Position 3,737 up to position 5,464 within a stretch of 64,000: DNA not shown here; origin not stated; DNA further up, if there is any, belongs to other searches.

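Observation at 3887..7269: Slam/T11SS-like translocator and a FecR-domain cargo candidate inserted in the conserved miaB-phoH-ybeY-corC-lnt block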

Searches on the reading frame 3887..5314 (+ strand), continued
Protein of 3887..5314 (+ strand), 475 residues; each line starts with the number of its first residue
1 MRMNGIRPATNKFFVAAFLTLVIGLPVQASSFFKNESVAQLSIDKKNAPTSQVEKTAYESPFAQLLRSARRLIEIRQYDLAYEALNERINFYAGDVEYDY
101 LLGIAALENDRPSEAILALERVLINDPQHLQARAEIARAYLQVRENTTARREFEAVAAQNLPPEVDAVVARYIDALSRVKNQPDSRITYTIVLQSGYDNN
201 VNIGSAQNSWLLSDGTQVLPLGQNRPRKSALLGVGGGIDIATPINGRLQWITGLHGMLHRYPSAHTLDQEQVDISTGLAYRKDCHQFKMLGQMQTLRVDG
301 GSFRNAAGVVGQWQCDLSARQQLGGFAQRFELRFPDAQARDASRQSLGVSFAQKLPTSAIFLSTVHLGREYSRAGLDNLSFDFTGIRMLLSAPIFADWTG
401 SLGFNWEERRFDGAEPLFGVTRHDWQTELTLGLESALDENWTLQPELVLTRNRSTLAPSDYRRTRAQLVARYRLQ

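Call 47: search_protein_families(library=pfam, alignment_id=A2, max_evalue=0.01)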
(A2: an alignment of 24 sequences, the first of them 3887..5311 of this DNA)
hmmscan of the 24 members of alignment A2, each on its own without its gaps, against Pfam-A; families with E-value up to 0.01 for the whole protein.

A. member 1, window:3887-5311:+ (475 aa): 6 families
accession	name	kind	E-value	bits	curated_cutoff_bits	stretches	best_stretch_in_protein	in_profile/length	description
PF13432.12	TPR_16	-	3.5e-07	31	32.7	2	100-162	1-62/65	Tetratricopeptide repeat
PF04575.19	SlipAM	-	1.7e-06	28.2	22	1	259-465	70-279/288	Surface lipoprotein assembly modifier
PF14559.12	TPR_19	-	1.9e-06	28.6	25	1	106-171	1-67/68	Tetratricopeptide repeat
PF13371.12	TPR_9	-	0.00034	21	35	1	104-160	3-59/73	Tetratricopeptide repeat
PF25058.1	ARM_TT21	-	0.0014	19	27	1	52-147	47-145/155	Tetratricopeptide repeat protein 21 ARM repeat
PF11059.14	DUF2860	-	0.0062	16.2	22.9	0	339-434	160-252/294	Protein of unknown function (DUF2860)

B. families by the number of members that match (of 24 scanned): 16 families
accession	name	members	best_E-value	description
PF14559.12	TPR_19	24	7.3e-12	Tetratricopeptide repeat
PF04575.19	SlipAM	20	7.6e-11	Surface lipoprotein assembly modifier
PF13432.12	TPR_16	19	1.3e-09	Tetratricopeptide repeat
PF07719.23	TPR_2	10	0.00079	Tetratricopeptide repeat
PF13428.12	TPR_14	9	1.1e-05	Tetratricopeptide repeat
PF24575.1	TPR_Slam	4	0.00024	Surface lipoprotein assembly modifier, N-terminal TPR repeats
PF12895.13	ANAPC3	4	0.0011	Anaphase-promoting complex, cyclosome, subunit 3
PF16918.11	PknG_TPR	3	0.00028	Protein kinase G tetratricopeptide repeat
PF25058.1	ARM_TT21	3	0.0014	Tetratricopeptide repeat protein 21 ARM repeat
PF13371.12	TPR_9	2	0.00034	Tetratricopeptide repeat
PF13174.12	TPR_6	2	0.0038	Tetratricopeptide repeat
PF11059.14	DUF2860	2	0.0062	Protein of unknown function (DUF2860)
PF13830.11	DUF4192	1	0.00065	Domain of unknown function (DUF4192)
PF10082.15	BBP2_2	1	0.0013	Putative beta-barrel porin 2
PF13181.12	TPR_8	1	0.0057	Tetratricopeptide repeat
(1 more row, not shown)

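Call 48: predict_structure(alignment_id=A2)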
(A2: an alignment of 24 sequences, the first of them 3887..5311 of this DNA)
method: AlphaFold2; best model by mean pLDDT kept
length: 475 residues; sequences in the alignment: 24
mean_pLDDT: 82.5   pTM: 0.62
mean pLDDT of the five models: 82.5, 81.0, 80.8, 79.4, 79.2
residues with pLDDT >= 90: 269; 70-90: 112; 50-70: 19; < 50: 75
segments of 3 or more residues with pLDDT < 50: 1-56, 205-223
pLDDT, mean of each block of 10 residues (from residue 1): 39 45 39 34 38 52 94 96 95 94 96 94 92 90 81 82 78 69 81 93 51 41 65 95 89 95 80 96 93 91 92 93 98 90 97 95 98 93 98 93 98 86 95 94 96 81 93 89
secondary structure, 60 per line:
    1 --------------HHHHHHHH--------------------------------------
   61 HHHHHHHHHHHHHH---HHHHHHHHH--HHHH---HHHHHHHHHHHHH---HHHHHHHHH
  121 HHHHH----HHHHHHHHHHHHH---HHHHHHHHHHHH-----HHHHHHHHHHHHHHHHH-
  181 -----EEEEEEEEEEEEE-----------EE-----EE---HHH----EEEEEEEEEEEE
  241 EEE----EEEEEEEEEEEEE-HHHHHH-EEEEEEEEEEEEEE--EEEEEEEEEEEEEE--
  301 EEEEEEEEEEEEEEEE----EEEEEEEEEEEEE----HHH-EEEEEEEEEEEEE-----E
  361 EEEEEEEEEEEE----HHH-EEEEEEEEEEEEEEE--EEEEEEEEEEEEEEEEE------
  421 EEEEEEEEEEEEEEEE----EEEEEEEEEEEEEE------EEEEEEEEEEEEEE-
elements in order: H15-22 H61-74 H78-86 H89-92 H96-108 H112-125 H130-142 H146-157 H163-179 E186-198 E229-243 E248-260 H262-267 E269-282 E285-298 E301-316 E321-333 E342-354 E360-372 E381-395 E398-414 E421-436 E441-454 E461-474

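Call 52: fold_search(model_id=the predicted structure, library=pdb)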
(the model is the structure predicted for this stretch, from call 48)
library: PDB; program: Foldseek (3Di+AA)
matches with E <= 10: 1602; with E <= 0.001: 482
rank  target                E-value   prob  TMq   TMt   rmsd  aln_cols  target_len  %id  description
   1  9b8a                  2.1e-12  1.00  0.32  0.29  13.1       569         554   11  Cryo-EM structure of E. coli cellulose synthase subunit C (released 2025-02-19)
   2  9b8h_A                1.1e-11  1.00  0.37  0.31  12.4       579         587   11  Cryo-EM structure of E. coli cellulose synthase subunit C with cellotetraose (released 2025-02-19)
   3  9h80_M                4.2e-11  1.00  0.32  0.37  11.7       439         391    9  Structure of the outer membrane exopolysaccharide transporter PelBC (released 2025-06-11)
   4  3pgr                  3.9e-10  1.00  0.37  0.46   7.9       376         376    9  Asp348Arg mutant of EcFadL (released 2011-05-25)
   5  3pgs_A                5.4e-10  1.00  0.33  0.36   9.3       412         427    9  Phe3Gly mutant of EcFadL (released 2011-05-25)
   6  3pgs_B                7.2e-10  1.00  0.32  0.36   9.4       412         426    9  Phe3Gly mutant of EcFadL (released 2011-05-25)
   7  3pgu                  1.3e-09  1.00  0.37  0.42   9.9       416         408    8  Phe3Glu mutant of EcFadL (released 2011-05-25)
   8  3dwn_A                1.8e-09  1.00  0.33  0.37   9.9       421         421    9  Crystal structure of the long-chain fatty acid transporter FadL mutant A77E/S100R (released 2008-12-16)
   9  3sy9_A                2.4e-09  1.00  0.32  0.39  12.5       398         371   11  Crystal structure of Pseudomonas aeruginosa OccD2 (OpdC) (released 2012-02-08)
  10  2iwv_A                2.7e-09  1.00  0.45  0.72   4.6       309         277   10  Structure of the monomeric outer membrane porin OmpG in the open and closed conformation (released 2006-08-14)
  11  3sy9_C                2.8e-09  1.00  0.31  0.38  12.6       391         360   10  Crystal structure of Pseudomonas aeruginosa OccD2 (OpdC) (released 2012-02-08)
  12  8wv0_A                3.2e-09  1.00  0.35  0.48   8.7       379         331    9  Outer membrane porin of Burkholderia pseudomallei (BpsOmp38) (released 2024-10-30)
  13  2r4o_A                3.5e-09  1.00  0.32  0.35   9.5       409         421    9  Crystal structure of the long-chain fatty acid transporter FadL mutant delta NPA (released 2008-09-16)
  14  2r89_A                4.0e-09  1.00  0.35  0.44   7.8       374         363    9  Crystal structure of the long-chain fatty acid transporter FadL mutant delta N3 (released 2008-09-23)
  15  3pf1_A                4.7e-09  1.00  0.34  0.38   9.0       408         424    9  E. coli FadL Asp348Ala mutant (released 2011-05-25)
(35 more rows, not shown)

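Call 58: search_protein_families(library=pfam, proteins=[L047:9691-11847:+, L089:9765-11921:+, L084:10727-12883:+, L052:6133-6885:+, L071:5800-6891:+, L069:6185-6976:+], max_evalue=0.001)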
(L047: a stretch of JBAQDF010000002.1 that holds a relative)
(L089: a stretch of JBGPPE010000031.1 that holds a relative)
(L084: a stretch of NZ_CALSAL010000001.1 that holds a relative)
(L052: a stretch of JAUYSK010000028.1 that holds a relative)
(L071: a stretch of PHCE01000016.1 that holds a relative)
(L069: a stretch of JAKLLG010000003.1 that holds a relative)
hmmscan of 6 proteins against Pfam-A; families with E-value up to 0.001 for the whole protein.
L047:9691-11847:+ (718 aa): 21 families
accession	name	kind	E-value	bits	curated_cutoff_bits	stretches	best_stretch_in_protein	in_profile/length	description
PF13844.12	Glyco_transf_41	-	3.3e-86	290.1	25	2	335-500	66-235/543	Glycosyl transferase family 41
PF00515.34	TPR_1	-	4.6e-31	105.8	27.8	2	67-99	2-34/34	Tetratricopeptide repeat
PF07719.23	TPR_2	-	4.8e-31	104.7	27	3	32-65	1-34/34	Tetratricopeptide repeat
PF13414.12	TPR_11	-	2.9e-29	100.9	26.8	2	73-114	1-42/42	TPR repeat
PF13432.12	TPR_16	-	8.6e-25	87.3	32.7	3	105-165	2-62/65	Tetratricopeptide repeat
PF13431.12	TPR_17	-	1.2e-24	84.9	24.4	0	123-154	2-33/34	Tetratricopeptide repeat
PF13424.12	TPR_12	-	2.6e-19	69.6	30.1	3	71-128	8-73/77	Tetratricopeptide repeat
PF14559.12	TPR_19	-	2.8e-19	69.7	25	2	8-68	1-61/68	Tetratricopeptide repeat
PF13428.12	TPR_14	-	1.5e-17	62.7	23.5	0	103-142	4-43/44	Tetratricopeptide repeat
PF13181.12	TPR_8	-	1.4e-16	59.6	25.7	0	32-65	1-34/34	Tetratricopeptide repeat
PF13371.12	TPR_9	-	6.8e-14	52.1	35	1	80-133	9-62/73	Tetratricopeptide repeat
PF23914.1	TPR_CcmH_CycH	-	2.5e-13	50.6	42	1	23-131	41-152/158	Cytochrome c-type biogenesis protein H TPR domain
PF13174.12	TPR_6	-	3e-12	46.8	26.3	0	103-132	3-32/33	Tetratricopeptide repeat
PF12895.13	ANAPC3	-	6.2e-11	42.9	27.2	1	4-58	29-82/82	Anaphase-promoting complex, cyclosome, subunit 3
PF13176.12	TPR_7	-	2.6e-10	40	27.9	0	173-200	4-31/36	Tetratricopeptide repeat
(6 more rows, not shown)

L089:9765-11921:+ (718 aa): 23 families
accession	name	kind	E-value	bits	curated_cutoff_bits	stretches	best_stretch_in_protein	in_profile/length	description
PF13844.12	Glyco_transf_41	-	1.6e-102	344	25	2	509-693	358-542/543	Glycosyl transferase family 41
PF07719.23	TPR_2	-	7e-31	104.2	27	2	171-201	3-33/34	Tetratricopeptide repeat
PF00515.34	TPR_1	-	1.2e-28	98.2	27.8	2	171-201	3-33/34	Tetratricopeptide repeat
PF13432.12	TPR_16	-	1.5e-25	89.6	32.7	4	107-166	3-62/65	Tetratricopeptide repeat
PF13431.12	TPR_17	-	4.5e-22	76.9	24.4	0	90-121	2-33/34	Tetratricopeptide repeat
PF13414.12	TPR_11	-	2.9e-20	72.1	26.8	3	176-214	1-39/42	TPR repeat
PF14559.12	TPR_19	-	2.7e-18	66.5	25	3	113-171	3-61/68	Tetratricopeptide repeat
PF13424.12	TPR_12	-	1.7e-16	60.6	30.1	1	71-129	7-73/77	Tetratricopeptide repeat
PF13181.12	TPR_8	-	3.1e-14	52.3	25.7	0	170-201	2-33/34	Tetratricopeptide repeat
PF13371.12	TPR_9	-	1.5e-12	47.7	35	2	83-136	11-64/73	Tetratricopeptide repeat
PF13176.12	TPR_7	-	3.2e-12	45.9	27.9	0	104-133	2-33/36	Tetratricopeptide repeat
PF13428.12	TPR_14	-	8.7e-12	44.9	23.5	0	72-108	6-42/44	Tetratricopeptide repeat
PF23914.1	TPR_CcmH_CycH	-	9.9e-10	38.9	42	1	7-133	25-153/158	Cytochrome c-type biogenesis protein H TPR domain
PF12895.13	ANAPC3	-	2.3e-08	34.7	27.2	1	12-92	2-81/82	Anaphase-promoting complex, cyclosome, subunit 3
PF13174.12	TPR_6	-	2.3e-07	31.5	26.3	0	171-201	2-32/33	Tetratricopeptide repeat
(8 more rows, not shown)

L084:10727-12883:+ (718 aa): 3 families
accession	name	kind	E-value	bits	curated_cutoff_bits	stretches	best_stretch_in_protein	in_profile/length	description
PF13844.12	Glyco_transf_41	-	3.4e-21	75.6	25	1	519-673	370-524/543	Glycosyl transferase family 41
PF14559.12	TPR_19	-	3.9e-10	40.3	25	1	31-83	2-54/68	Tetratricopeptide repeat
PF07719.23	TPR_2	-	3.8e-08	33.3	27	0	88-121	1-34/34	Tetratricopeptide repeat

L052:6133-6885:+ (250 aa): 1 family
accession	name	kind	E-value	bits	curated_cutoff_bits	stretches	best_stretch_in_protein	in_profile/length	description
PF04773.18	FecR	-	7.8e-09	36.3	24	1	66-167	6-97/97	FecR protein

L071:5800-6891:+ (363 aa): 1 family
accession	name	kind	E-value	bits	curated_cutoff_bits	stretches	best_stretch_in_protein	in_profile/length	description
PF04773.18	FecR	-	1.1e-08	35.9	24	1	183-287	2-97/97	FecR protein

L069:6185-6976:+ (263 aa): 1 family
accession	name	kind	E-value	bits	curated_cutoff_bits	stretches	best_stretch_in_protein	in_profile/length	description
PF04773.18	FecR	-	5e-09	36.9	24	1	80-183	2-95/97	FecR protein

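Call 75: search_protein_families(library=ncbifam, proteins=[L052:6133-6885:+, L047:8297-9658:+], max_evalue=1)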
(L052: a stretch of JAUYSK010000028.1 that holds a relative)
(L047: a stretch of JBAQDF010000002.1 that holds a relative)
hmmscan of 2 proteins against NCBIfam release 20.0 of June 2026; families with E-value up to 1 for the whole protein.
L052:6133-6885:+ (250 aa): 3 families
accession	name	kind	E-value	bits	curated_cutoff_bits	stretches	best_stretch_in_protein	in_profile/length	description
NF033682.1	retention_LapA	subfamily_domain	3.1e-05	24.2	50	1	36-93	10-68/145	retention module-containing protein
NF047849.1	Lsa33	exception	0.00016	20.9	420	1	30-170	30-166/310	surface adhesin Lsa33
NF033165.1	lipo_LipL45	exception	0.04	12.9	350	1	50-151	60-155/391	lipoprotein LipL45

L047:8297-9658:+ (453 aa): 4 families
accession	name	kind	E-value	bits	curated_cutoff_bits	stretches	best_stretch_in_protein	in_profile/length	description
NF033682.1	retention_LapA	subfamily_domain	9.6e-08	32.3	50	1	36-145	8-115/145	retention module-containing protein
NF033165.1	lipo_LipL45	exception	1.1e-06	27.9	350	1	34-170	42-175/391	lipoprotein LipL45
NF047849.1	Lsa33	exception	2.2e-06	27.1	420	1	34-171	32-167/310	surface adhesin Lsa33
NF041636.1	slam_lipo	equivalog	0.03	14.6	80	1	315-431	33-136/154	Slam-dependent surface lipoprotein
